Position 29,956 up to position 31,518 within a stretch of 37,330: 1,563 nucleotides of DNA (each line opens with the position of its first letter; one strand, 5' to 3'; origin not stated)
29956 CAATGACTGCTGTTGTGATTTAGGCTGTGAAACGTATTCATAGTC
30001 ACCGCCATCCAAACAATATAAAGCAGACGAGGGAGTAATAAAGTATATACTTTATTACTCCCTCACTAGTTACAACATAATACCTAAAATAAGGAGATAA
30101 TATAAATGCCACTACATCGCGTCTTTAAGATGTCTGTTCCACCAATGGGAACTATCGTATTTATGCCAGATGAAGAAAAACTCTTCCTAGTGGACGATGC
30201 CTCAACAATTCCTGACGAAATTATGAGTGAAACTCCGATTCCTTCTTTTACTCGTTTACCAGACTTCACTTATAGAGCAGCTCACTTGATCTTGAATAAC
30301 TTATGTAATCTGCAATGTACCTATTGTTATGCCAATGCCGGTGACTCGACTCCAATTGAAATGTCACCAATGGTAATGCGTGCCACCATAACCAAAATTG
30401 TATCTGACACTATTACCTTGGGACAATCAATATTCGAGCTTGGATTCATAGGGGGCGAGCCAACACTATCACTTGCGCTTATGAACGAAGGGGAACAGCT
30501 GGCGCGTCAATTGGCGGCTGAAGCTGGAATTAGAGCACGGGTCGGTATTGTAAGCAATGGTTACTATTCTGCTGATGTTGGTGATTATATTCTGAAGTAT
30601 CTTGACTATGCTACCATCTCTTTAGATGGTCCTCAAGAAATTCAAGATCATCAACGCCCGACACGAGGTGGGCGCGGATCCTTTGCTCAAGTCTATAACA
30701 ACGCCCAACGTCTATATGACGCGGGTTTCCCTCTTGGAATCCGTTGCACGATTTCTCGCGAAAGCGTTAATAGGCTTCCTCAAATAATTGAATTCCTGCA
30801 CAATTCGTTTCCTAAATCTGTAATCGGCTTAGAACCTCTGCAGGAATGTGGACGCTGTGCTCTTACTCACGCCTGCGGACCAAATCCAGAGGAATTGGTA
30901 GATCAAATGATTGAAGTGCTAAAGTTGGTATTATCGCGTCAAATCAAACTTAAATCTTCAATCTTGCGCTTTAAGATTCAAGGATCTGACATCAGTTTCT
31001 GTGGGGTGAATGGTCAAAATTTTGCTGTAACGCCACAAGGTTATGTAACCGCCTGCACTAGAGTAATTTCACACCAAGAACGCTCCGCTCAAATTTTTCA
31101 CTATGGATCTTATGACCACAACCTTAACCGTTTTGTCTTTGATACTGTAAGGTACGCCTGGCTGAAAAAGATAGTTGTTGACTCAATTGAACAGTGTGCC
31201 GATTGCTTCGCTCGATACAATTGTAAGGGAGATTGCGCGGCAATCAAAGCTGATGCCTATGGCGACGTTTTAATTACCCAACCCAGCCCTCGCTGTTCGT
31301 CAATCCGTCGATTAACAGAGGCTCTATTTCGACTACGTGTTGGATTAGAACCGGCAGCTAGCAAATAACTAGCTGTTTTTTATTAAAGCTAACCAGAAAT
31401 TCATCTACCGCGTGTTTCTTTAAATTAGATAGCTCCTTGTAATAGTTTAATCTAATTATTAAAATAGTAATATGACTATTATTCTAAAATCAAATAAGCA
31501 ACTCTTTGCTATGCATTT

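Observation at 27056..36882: Repeat-bounded ~9.8 kb island with three radical SAM/SPASM plus Cys-rich micro-ORF modules: candidate undescribed RiPP system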

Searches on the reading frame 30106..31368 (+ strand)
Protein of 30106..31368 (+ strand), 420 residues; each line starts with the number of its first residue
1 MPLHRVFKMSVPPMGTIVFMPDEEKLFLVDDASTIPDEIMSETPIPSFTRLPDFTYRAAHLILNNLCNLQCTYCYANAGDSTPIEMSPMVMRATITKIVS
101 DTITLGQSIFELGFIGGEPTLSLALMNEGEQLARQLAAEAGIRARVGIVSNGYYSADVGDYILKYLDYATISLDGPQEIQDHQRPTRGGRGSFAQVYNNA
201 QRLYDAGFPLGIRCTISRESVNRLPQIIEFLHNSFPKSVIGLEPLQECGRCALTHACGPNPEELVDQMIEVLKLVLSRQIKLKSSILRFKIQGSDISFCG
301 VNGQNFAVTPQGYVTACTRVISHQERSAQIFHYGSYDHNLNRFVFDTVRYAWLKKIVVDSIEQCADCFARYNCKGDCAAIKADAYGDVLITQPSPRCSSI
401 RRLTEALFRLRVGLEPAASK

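Call 5: search_protein_families(library=pfam, proteins=[window:30106-31368:+], max_evalue=0.01)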
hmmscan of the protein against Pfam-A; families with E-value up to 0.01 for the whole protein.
window:30106-31368:+ (420 aa): 2 families
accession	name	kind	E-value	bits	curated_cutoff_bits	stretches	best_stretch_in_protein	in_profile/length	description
PF04055.27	Radical_SAM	-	2.5e-14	54.2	29.5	1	63-231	3-166/166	Radical SAM superfamily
PF13353.11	Fer4_12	-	2.4e-07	31.6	22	1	66-196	14-135/137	4Fe-4S single cluster domain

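Call 6: search_protein_families(library=ncbifam, proteins=[window:30106-31368:+], max_evalue=0.1)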
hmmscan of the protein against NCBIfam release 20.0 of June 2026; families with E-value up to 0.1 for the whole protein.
window:30106-31368:+ (420 aa): 68 families (the best 25 are shown)
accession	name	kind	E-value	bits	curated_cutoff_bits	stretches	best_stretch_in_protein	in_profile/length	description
NF047865.1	rSAM_PapB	equivalog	2.5e-34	119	340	1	60-388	6-327/330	PapB family radical SAM/SPASM ranthipeptide maturase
TIGR04064.1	rSAM_nif11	equivalog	1.6e-30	106.2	518.7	2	58-205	79-226/459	nif11-like peptide radical SAM maturase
TIGR03974.1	rSAM_six_Cys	equivalog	7e-27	94.4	425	1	57-389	97-428/451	thioether cross-link-forming SCIFF peptide maturase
NF038107.1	rSAM_NF038107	equivalog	2.3e-25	89.3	600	1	61-386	89-409/444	Cys-every-fifth radical SAM/SPASM peptide maturase CefB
NF041298.1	rSAM_mat_DynA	equivalog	2.4e-25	89.3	450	1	66-405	10-347/356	dynobactin maturation radical SAM/SPASM protein DynA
TIGR04280.1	geopep_mat_rSAM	hypoth_equivalog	6.1e-24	84.8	400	1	58-234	85-260/428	geopeptide radical SAM maturase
TIGR03906.1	quino_hemo_SAM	equivalog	3.4e-23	82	453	1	51-403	88-439/467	quinohemoprotein amine dehydrogenase maturation protein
NF040492.1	not_ScfB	exception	1e-21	77.4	855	1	58-390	96-428/450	ScfB-related radical SAM/SPASM orphan maturase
TIGR03942.1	sulfatase_rSAM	equivalog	7.7e-21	74.6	349.45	1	66-387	10-334/363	anaerobic sulfatase maturase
TIGR04163.1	rSAM_cobopep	equivalog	9.1e-20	70.8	375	2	57-233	64-237/428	peptide-modifying radical SAM enzyme CbpB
TIGR03978.1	rSAM_paired_1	equivalog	3.7e-19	68.8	370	1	59-229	84-255/466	His-Xaa-Ser system radical SAM maturase HxsB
NF045574.1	sacti_mat_StsB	exception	7.1e-17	61.4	625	1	61-388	100-406/466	StsB family radical SAM/SPASM domain sactipeptide maturase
TIGR04115.1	rSAM_Cxxx_rpt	equivalog_domain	1.5e-16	60.8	350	1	62-386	7-334/359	radical SAM peptide maturase, CXXX-repeat target family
TIGR04463.1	rSAM_vs_C_rich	equivalog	2.7e-16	59.4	525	1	67-378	92-395/438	TIGR04463 family radical SAM/SPASM RiPP maturase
TIGR04334.1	rSAM_Clo7bot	equivalog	3.8e-14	52.2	600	1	66-377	99-405/440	radical SAM/SPASM domain Clo7bot peptide maturase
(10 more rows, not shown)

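Call 16: find_homologous_proteins(query=window:30106-31368:+)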
Query window:30106-31368:+ (420 aa): 526 proteins with E <= 0.001 among 6674 candidates; the best 120 are listed.
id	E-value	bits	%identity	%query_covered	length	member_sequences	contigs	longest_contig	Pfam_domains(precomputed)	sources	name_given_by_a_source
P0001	2.2e-285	964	100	100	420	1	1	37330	PF04055.28,PF13353.12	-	-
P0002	3.9e-131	456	50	99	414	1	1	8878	PF04055.28,PF13353.12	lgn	-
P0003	1.2e-129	451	48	99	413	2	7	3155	PF04055.28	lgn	-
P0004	8.2e-129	448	48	99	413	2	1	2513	PF04055.28,PF13353.12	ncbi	-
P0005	1.3e-125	438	48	99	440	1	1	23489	PF04055.28,PF13353.12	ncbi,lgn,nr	ncbi:MAG: radical SAM protein [Candidatus Azambacteria bacterium]|nr:radical SAM protein [Candidatus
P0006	1.1e-116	408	46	98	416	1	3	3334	PF04055.28,PF13353.12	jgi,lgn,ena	-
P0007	1.6e-111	391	45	96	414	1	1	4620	PF04055.28,PF13353.12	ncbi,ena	-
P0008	5.3e-104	366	41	99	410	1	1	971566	PF04055.28,PF13353.12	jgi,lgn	jgi:uncharacterized protein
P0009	5.6e-98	347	43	86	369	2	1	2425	PF04055.28,PF13353.12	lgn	-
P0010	2.6e-93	331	39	99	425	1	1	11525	PF04055.28,PF13353.12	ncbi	-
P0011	9.2e-92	326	44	79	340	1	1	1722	PF04055.28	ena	-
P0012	8.5e-91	323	39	96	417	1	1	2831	PF04055.28,PF13353.12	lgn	-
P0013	2.1e-89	318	38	98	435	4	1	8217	PF04055.28,PF13353.12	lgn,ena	-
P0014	1.9e-88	315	40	95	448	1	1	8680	PF04055.28,PF13353.12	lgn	-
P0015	1.5e-87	312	38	94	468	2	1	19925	PF04055.28,PF13353.12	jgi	-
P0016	1.6e-87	312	37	98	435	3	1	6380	PF04055.28,PF13353.12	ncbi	-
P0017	2.2e-87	312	37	97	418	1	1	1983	PF04055.28,PF13353.12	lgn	-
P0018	2.6e-87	311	38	94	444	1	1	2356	PF04055.28,PF13353.12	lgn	-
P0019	2.0e-86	309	39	98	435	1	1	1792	PF04055.28,PF13353.12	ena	-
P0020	2.5e-86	308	39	98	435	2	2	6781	PF04055.28,PF13353.12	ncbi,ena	-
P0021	5.0e-86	307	38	95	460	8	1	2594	PF04055.28,PF13353.12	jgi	-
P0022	2.0e-78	282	46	71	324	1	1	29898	PF04055.28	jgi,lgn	jgi:sulfatase maturation enzyme AslB (radical SAM superfamily)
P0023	1.6e-62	230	33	96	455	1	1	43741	PF04055.28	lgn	-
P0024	3.5e-62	229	34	89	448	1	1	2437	PF04055.28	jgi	jgi:uncharacterized protein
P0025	5.2e-62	228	34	85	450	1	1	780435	PF04055.28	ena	-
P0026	1.6e-60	223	36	86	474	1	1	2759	PF04055.28,PF13353.12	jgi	-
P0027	1.6e-60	223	34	86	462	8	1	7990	PF04055.28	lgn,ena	-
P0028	4.5e-60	222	35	86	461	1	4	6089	PF04055.28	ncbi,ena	-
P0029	1.1e-57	214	34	82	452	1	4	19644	PF04055.28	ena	-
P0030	1.5e-57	213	35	89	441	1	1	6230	PF04055.28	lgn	-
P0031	1.8e-57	213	34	86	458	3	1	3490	PF04055.28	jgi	-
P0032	2.3e-57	213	32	98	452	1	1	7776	PF04055.28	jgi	jgi:uncharacterized protein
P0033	1.0e-56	211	32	96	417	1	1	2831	PF04055.28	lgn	-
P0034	2.7e-56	209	33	85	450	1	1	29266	PF04055.28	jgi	jgi:uncharacterized protein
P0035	6.6e-55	205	33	89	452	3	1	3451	PF04055.28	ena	-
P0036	7.4e-55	205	35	77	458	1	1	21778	PF04055.28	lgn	-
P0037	9.4e-55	204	35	82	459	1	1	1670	PF04055.28,PF13353.12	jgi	jgi:uncharacterized protein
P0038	1.0e-54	204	32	88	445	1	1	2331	PF04055.28,PF13353.12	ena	-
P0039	6.6e-54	201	33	85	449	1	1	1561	PF04055.28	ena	-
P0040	7.7e-54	201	35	84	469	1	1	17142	PF04055.28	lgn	-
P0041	9.7e-54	201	31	91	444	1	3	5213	PF04055.28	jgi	jgi:uncharacterized protein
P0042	1.0e-52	198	34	82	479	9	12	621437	PF04055.28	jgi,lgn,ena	jgi:uncharacterized protein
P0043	2.9e-52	196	33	88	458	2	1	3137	PF04055.28,PF13353.12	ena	-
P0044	1.2e-51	194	33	82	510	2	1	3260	PF04055.28,PF13353.12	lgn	-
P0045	8.0e-51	191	31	82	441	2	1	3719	PF04055.28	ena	-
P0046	9.4e-51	191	32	82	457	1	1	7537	PF04055.28,PF13353.12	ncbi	-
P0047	1.4e-50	191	33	83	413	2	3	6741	PF04055.28,PF13353.12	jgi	jgi:uncharacterized protein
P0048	3.6e-50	189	33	87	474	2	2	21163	PF04055.28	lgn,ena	-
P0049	9.3e-50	188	32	86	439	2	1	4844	PF04055.28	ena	-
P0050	1.5e-49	187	35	79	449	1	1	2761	PF04055.28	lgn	-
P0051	3.9e-49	186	32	97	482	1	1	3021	PF04055.28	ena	-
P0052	7.2e-49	185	31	93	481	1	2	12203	PF04055.28,PF13353.12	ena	-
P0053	9.6e-49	184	31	87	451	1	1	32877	PF04055.28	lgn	-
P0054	1.0e-47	181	34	82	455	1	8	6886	PF04055.28,PF13353.12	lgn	-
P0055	1.5e-47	181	32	87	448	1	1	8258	PF04055.28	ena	-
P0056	2.1e-46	177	33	82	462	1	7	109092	PF04055.28,PF13353.12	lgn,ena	-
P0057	3.4e-46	176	33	82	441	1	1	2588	PF04055.28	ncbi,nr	ncbi:MAG: radical SAM protein [Dehalococcoidales bacterium]|nr:radical SAM protein [Dehalococcoidale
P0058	6.2e-46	175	32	87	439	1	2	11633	PF04055.28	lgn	-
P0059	1.0e-45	175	32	82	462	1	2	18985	PF04055.28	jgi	jgi:uncharacterized protein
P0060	2.2e-45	173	30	82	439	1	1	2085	PF04055.28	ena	-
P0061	6.1e-45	172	33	82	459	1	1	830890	PF04055.28,PF13353.12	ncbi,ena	-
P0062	9.5e-45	171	31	86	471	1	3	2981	PF04055.28,PF13353.12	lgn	-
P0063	1.3e-44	171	33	83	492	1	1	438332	PF04055.28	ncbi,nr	ncbi:MAG: radical SAM protein [Bacteroidetes bacterium]|nr:radical SAM protein [Bacteroidota bacteri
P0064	1.6e-44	171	30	90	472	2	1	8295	PF04055.28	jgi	jgi:uncharacterized protein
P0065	1.8e-44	170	32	86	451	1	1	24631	PF04055.28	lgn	-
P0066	5.9e-44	169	31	88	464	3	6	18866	PF04055.28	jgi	jgi:uncharacterized protein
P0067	4.3e-43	166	32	81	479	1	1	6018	PF04055.28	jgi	jgi:uncharacterized protein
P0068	8.6e-43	165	32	80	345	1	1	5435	PF04055.28,PF13353.12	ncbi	-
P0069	1.2e-42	164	29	89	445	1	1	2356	PF04055.28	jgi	-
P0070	2.7e-42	163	31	84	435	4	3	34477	PF04055.28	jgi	jgi:uncharacterized protein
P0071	3.5e-42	163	31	89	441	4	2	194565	PF04055.28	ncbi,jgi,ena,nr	ncbi:MAG TPA: radical SAM protein [Thermoanaerobaculaceae bacterium]|nr:radical SAM protein [Thermoa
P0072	5.8e-42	162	30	82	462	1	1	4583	PF04055.28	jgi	jgi:uncharacterized protein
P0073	7.2e-42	162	32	88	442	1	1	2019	PF04055.28,PF13353.12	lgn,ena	-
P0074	9.0e-42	162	31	75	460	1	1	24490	PF04055.28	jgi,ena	jgi:uncharacterized protein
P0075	8.6e-41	158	31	83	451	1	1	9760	PF04055.28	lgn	-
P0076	3.0e-40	157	32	83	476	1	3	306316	PF04055.28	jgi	jgi:uncharacterized protein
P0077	4.3e-40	156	29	89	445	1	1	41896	PF04055.28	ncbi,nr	ncbi:MAG: radical SAM protein [Patescibacteria group bacterium]|nr:radical SAM protein [Patescibacte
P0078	4.7e-40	156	32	84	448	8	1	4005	PF04055.28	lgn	-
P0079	5.8e-40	156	33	75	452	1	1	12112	PF04055.28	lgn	-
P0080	5.8e-40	156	30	82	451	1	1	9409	PF04055.28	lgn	-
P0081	1.3e-39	154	29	81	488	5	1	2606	PF04055.28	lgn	-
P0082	2.0e-39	154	31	82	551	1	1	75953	PF04055.28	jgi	jgi:uncharacterized protein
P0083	2.2e-39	154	30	81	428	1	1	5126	PF04055.28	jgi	-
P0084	5.8e-39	152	31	82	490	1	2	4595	PF04055.28,PF13353.12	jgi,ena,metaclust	metaclust:\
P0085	2.7e-38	150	30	79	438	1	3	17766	PF04055.28,PF13353.12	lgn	-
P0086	6.0e-38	149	27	82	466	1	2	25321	PF04055.28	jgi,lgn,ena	-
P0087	9.3e-38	148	29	81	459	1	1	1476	PF04055.28,PF13353.12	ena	-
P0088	1.5e-37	148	30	82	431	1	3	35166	PF04055.28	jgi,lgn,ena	jgi:uncharacterized protein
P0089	2.7e-37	147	29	93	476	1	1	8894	PF04055.28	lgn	-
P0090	2.9e-37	147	31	85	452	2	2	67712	PF04055.28,PF13353.12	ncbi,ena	-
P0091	5.3e-37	146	30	81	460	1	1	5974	PF04055.28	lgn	-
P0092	2.5e-36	144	31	86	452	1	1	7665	PF04055.28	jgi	jgi:uncharacterized protein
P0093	2.6e-36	144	31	76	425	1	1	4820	PF04055.28,PF13353.12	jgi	-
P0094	4.5e-36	143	31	82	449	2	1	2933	PF04055.28,PF13353.12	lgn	-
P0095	6.8e-36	142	29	83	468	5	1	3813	PF04055.28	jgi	-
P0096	9.9e-36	142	29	94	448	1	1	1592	PF04055.28,PF13353.12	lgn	-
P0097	1.6e-35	141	27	97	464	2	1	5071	PF04055.28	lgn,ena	-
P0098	2.0e-35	141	29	83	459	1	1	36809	PF04055.28,PF13353.12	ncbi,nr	ncbi:MAG: radical SAM protein [Anaerolineae bacterium]|nr:radical SAM protein [Anaerolineae bacteriu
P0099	5.6e-35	139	29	86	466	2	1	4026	PF04055.28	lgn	-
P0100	2.6e-34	137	30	82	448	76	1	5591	PF04055.28,PF13353.12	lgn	-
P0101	2.9e-34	137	30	75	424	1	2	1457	PF04055.28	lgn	-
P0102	3.8e-34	136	31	75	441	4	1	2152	PF04055.28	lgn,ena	-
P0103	6.2e-34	136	31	82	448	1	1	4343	PF04055.28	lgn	-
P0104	7.8e-34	135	29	84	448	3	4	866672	PF04055.28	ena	-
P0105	9.5e-34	135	30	77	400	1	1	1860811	PF04055.28,PF13353.12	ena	-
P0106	2.4e-33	134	25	99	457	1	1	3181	PF04055.28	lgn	-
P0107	3.0e-33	133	28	90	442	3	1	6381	PF04055.28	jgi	jgi:uncharacterized protein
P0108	8.3e-33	132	28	91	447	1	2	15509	PF04055.28,PF13353.12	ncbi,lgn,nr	ncbi:MAG: radical SAM protein [Halanaerobiales bacterium]|nr:radical SAM protein [Halanaerobiales ba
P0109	2.5e-32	130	28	77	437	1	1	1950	PF04055.28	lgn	-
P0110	6.0e-32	129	29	80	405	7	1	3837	PF04055.28,PF13353.12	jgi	-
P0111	9.9e-32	128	28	74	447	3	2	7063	PF04055.28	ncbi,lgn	ncbi:MAG: radical SAM protein [Rhodothermales bacterium]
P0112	1.5e-31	128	28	83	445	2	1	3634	PF04055.28,PF13353.12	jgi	jgi:uncharacterized protein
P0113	1.2e-30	125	30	85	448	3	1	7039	PF04055.28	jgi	jgi:uncharacterized protein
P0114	3.1e-30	124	28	78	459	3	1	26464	PF04055.28,PF13353.12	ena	-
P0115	5.3e-30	123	29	86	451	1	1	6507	PF04055.28,PF13353.12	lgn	-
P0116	6.6e-30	122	30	84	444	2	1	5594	PF04055.28,PF13353.12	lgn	-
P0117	6.7e-30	122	30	84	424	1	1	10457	PF04055.28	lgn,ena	-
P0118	9.4e-30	122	29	93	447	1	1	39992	PF04055.28,PF13353.12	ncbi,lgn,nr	ncbi:MAG: SPASM domain-containing protein [Ardenticatenaceae bacterium]|nr:SPASM domain-containing p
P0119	1.1e-29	122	28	87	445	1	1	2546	PF04055.28,PF13353.12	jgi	jgi:uncharacterized protein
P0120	4.9e-29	120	31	78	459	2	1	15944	PF04055.28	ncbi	-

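Call 17: find_encoding_contigs(protein=P0002, flank=5000, max_places=2)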
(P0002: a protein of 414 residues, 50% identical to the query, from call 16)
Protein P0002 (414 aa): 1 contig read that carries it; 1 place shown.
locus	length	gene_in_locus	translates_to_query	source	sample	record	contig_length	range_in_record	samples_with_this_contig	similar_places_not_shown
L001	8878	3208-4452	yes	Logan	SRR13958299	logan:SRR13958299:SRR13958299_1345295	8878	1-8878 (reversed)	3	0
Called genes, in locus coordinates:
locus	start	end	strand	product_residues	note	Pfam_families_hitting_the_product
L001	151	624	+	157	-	PF13302:Acetyltransf_3, PF00583:Acetyltransf_1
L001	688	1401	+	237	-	PF13428:TPR_14 (faint), PF13432:TPR_16 (faint), PF13431:TPR_17 (faint)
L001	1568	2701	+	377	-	PF00278:Orn_DAP_Arg_deC, PF02784:Orn_Arg_deC_N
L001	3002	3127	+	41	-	-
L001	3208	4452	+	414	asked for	PF04055:Radical_SAM, PF13353:Fer4_12 (faint)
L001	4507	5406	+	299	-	-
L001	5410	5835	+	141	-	-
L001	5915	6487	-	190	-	-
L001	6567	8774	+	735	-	PF16927:HisKA_7TM, PF00512:HisKA, PF02518:HATPase_c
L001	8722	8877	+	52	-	?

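Call 18: find_encoding_contigs(protein=P0005, flank=6000, max_places=2)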
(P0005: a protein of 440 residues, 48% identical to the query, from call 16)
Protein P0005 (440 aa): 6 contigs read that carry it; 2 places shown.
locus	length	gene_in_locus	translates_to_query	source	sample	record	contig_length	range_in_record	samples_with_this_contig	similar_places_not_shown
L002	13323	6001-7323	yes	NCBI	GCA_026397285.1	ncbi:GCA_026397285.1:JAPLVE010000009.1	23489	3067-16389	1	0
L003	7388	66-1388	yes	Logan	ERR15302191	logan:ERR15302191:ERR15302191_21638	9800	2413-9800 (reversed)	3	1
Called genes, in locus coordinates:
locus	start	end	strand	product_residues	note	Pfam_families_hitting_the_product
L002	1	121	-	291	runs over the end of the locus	-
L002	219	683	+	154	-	-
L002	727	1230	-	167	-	-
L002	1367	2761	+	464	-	PF16158:N_BRCA1_IG, PF00041:fn3 (faint)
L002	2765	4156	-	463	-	PF20154:LNT_N (weak), PF00795:CN_hydrolase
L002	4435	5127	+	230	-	-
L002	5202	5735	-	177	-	PF01841:Transglut_core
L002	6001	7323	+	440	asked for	PF04055:Radical_SAM, PF13353:Fer4_12 (weak)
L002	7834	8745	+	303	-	-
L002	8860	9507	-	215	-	PF13485:Peptidase_MA_2 (weak)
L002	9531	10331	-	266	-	-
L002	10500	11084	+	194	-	PF00561:Abhydrolase_1 (weak), PF07819:PGAP1 (weak)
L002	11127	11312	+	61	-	-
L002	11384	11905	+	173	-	PF06325:PrmA (weak), PF08123:DOT1 (weak)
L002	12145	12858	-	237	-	PF03848:TehB, PF13489:Methyltransf_23, PF05891:Methyltransf_PK (weak), PF13847:Methyltransf_31, PF08241:Methyltransf_11, PF08242:Methyltransf_12 (weak), PF13649:Methyltransf_25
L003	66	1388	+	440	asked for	PF04055:Radical_SAM, PF13353:Fer4_12 (weak)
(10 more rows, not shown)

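Call 19: find_encoding_contigs(protein=P0008, flank=6000, max_places=2)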
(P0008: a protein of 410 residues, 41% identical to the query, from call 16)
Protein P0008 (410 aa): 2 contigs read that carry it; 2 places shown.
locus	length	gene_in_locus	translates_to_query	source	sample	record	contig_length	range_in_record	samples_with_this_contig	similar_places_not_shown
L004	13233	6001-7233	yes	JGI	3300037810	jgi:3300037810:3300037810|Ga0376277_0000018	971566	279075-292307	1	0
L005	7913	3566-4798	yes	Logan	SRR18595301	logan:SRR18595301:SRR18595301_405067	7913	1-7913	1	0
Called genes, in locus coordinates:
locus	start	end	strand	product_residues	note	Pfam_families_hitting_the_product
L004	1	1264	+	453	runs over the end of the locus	-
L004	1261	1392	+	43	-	-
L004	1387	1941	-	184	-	-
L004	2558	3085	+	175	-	-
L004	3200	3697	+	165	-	PF01230:HIT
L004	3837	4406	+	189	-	PF01966:HD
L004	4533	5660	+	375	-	-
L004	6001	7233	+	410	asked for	PF04055:Radical_SAM, PF13353:Fer4_12 (weak)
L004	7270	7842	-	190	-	PF00300:His_Phos_1 (weak)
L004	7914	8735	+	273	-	-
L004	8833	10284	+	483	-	PF03193:RsgA_GTPase (faint), PF00005:ABC_tran, PF02463:SMC_N (faint), PF13401:AAA_22 (faint), PF13555:AAA_29 (faint), PF13304:AAA_21 (faint), PF00005:ABC_tran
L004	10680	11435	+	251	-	-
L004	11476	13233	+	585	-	PF05970:PIF1, PF13604:AAA_30, PF13245:AAA_19, PF13401:AAA_22 (weak), PF21530:Pif1_2B_dom (faint), PF14493:HTH_40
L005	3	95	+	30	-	?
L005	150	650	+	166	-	-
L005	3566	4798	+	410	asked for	PF04055:Radical_SAM, PF13353:Fer4_12 (weak)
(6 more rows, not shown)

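Call 24: find_related_loci(query=A1, collection=genome_contigs, flank=6000)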
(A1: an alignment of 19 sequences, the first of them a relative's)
Query A1 (420 aa) in genome_contigs; peptide patterns used: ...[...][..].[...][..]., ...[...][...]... (x = any residue, [..] = any of these).
107 stretches matched a pattern; 9 encode a relative of the query (tblastn E <= 1e-3); 9 distinct loci.
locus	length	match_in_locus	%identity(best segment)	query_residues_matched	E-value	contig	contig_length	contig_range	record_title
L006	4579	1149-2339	45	13-408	6e-117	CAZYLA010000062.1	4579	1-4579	MAG TPA_asm: uncultured Candidatus Saccharibacteria bacterium isolate binchicken_co19_598 genome assembly, contig: NODE_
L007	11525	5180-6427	39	1-414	5e-99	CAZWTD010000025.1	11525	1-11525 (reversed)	MAG TPA_asm: uncultured Gammaproteobacteria bacterium isolate binchicken_co115_111 genome assembly, contig: NODE_8494_le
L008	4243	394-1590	39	5-401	3e-93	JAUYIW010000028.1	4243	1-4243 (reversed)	MAG: Candidatus Uhrbacteria bacterium isolate C24_metabat.bin.112 C24_k141_1041333, whole genome shotgun sequence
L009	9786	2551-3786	37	5-414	3e-91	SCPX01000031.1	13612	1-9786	MAG: Patescibacteria group bacterium isolate DP16D_bin.14 DP16D_bin.14-51354, whole genome shotgun sequence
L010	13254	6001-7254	38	5-420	6e-85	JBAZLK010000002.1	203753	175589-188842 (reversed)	MAG: Patescibacteria group bacterium isolate SO_2017_LW4_167 scaffold_171_c1_LW137-91_2017, whole genome shotgun sequenc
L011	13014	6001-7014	32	67-403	3e-59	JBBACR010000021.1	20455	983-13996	MAG: Candidatus Pacearchaeota archaeon isolate SO_2017_LW1_53 NODE_1974_length_20455_cov_7.584514_LW64-88_2017, whole ge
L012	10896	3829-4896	28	41-397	8e-41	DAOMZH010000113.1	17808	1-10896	MAG TPA_asm: Polyangium sp. isolate AMR_MDS_5605 NODE_463_length_17808_cov_8.785501, whole genome shotgun sequence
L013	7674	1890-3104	26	13-416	2e-34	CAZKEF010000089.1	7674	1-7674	MAG TPA_asm: uncultured Anaerolineales bacterium isolate binchicken_co22_195 genome assembly, contig: NODE_9347_length_7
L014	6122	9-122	53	364-401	6e-9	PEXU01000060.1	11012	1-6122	MAG: Candidatus Kerfeldbacteria bacterium CG08_land_8_20_14_0_20_40_16 CG08_land_8_20_14_0.20_scaffold_3880_c, whole gen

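Call 48: search_solved_structures(query=A1, max_evalue=0.00001)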
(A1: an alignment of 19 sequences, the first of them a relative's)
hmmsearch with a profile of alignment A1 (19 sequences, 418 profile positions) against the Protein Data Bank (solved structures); distinct sequences matched with E-value up to 0.00001: 7.
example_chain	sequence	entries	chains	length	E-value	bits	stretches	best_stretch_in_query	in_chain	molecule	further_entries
5wgg_A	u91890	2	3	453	8.7e-37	130.1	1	57-401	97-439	Radical SAM domain protein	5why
4k37_A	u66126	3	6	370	1.6e-22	83.1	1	66-401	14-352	Anaerobic sulfatase-maturating enzyme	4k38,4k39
4k36_A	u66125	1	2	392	2.3e-22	82.6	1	66-401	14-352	Anaerobic sulfatase-maturating enzyme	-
9gm3_A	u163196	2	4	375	8.5e-18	67.5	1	63-233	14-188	ChlB radical SAM domain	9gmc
8vpo_A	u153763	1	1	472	2.3e-17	66.1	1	34-319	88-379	Radical SAM core domain-containing protein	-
6efn_A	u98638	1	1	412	6.3e-15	58.1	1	58-230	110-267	Sporulation killing factor maturation protein SkfB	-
8wm2_A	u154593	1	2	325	1.8e-06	30.2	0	60-159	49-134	Fe-S radical SAM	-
